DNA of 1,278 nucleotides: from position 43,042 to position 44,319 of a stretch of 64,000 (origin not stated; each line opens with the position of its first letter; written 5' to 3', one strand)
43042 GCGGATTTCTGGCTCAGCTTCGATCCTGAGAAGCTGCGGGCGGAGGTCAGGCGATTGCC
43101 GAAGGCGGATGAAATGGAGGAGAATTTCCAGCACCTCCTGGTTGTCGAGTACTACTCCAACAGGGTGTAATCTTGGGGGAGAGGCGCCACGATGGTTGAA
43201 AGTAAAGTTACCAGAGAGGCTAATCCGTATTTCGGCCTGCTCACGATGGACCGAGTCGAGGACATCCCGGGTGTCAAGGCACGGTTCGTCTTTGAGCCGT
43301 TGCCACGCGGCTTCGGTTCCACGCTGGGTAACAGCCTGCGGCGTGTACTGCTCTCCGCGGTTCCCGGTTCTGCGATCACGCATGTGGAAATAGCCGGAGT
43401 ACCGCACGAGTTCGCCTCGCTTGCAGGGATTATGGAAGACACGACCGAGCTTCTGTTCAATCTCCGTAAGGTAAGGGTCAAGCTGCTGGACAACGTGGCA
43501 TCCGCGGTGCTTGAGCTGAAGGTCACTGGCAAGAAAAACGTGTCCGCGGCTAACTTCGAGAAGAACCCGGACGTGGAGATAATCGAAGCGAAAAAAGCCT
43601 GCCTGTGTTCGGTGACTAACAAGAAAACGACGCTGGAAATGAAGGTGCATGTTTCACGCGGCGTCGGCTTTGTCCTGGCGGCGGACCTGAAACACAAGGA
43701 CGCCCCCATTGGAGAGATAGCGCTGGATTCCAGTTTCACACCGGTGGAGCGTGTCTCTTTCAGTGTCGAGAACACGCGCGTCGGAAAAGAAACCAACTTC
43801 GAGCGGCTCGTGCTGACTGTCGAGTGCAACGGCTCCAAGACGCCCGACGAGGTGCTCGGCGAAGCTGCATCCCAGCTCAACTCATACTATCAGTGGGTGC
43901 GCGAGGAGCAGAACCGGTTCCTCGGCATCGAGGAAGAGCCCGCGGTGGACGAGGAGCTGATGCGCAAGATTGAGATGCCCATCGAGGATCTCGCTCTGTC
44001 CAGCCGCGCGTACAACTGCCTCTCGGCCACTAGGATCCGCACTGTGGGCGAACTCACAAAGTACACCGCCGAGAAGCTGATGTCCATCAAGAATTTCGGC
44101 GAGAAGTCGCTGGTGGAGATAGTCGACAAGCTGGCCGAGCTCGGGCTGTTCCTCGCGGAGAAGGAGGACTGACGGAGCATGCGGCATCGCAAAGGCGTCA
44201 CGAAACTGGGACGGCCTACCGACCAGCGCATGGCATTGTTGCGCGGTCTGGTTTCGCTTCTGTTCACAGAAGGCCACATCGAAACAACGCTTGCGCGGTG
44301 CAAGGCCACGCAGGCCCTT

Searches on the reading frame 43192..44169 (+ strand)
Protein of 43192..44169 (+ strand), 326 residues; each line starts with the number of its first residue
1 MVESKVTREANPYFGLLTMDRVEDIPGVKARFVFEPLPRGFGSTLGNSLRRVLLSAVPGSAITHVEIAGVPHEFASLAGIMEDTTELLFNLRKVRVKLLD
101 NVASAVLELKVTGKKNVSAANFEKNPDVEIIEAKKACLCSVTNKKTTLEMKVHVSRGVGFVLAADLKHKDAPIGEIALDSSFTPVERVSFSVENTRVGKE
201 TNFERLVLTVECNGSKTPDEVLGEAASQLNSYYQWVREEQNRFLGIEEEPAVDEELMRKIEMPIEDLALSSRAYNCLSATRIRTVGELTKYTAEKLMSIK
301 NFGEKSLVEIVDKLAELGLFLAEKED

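Call 52: find_homologous_proteins(query=window:43192-44169:+, max_evalue=1e-30)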
Query window:43192-44169:+ (326 aa): 5895 proteins with E <= 1e-30 among 8000 candidates; the best 120 are listed.
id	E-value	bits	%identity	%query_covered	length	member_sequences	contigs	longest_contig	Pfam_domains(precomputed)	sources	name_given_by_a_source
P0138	1.1e-206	703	100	100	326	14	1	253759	PF01000.32,PF03118.22,PF01193.30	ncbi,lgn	-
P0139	3.8e-170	583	80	100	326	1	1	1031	PF01000.32,PF03118.22,PF01193.30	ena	-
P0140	5.3e-170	582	81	100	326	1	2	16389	PF01000.32,PF03118.22,PF01193.30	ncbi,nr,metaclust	ncbi:MAG: DNA-directed RNA polymerase subunit alpha [Candidatus Riflebacteria bacterium RBG_13_59_9]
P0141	3.8e-169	580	81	100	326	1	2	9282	PF01000.32,PF03118.22,PF01193.30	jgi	jgi:DNA-directed RNA polymerase subunit alpha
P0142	6.2e-169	579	80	100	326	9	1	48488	PF01000.32,PF03118.22,PF01193.30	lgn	-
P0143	3.3e-168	576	80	100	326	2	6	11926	PF01000.32,PF03118.22,PF01193.30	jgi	jgi:DNA-directed RNA polymerase subunit alpha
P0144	1.3e-162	558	78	100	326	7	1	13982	PF01000.32,PF03118.22,PF01193.30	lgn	-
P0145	2.3e-161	554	79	100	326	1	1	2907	PF01000.32,PF03118.22,PF01193.30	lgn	-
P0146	3.2e-159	547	76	100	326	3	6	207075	PF01000.32,PF03118.22,PF01193.30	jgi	-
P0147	8.3e-157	539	80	94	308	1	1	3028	PF01000.32,PF03118.22,PF01193.30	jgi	jgi:DNA-directed RNA polymerase subunit alpha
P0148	3.7e-154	530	89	84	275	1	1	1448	PF01000.32,PF03118.22,PF01193.30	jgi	jgi:DNA-directed RNA polymerase subunit alpha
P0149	2.1e-141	488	69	100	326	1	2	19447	PF01000.32,PF03118.22,PF01193.30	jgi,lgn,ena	-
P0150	1.1e-140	486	67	100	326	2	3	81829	PF01000.32,PF03118.22,PF01193.30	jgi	-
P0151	6.4e-140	484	67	100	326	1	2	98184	PF01000.32,PF03118.22,PF01193.30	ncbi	-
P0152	4.3e-139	481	69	100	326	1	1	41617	PF01000.32,PF03118.22,PF01193.30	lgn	-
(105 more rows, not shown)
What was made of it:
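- Closest known: Desulfovibrio-type PerR box. Different: Riflebacteria RBG_13_59_9 (call 52).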
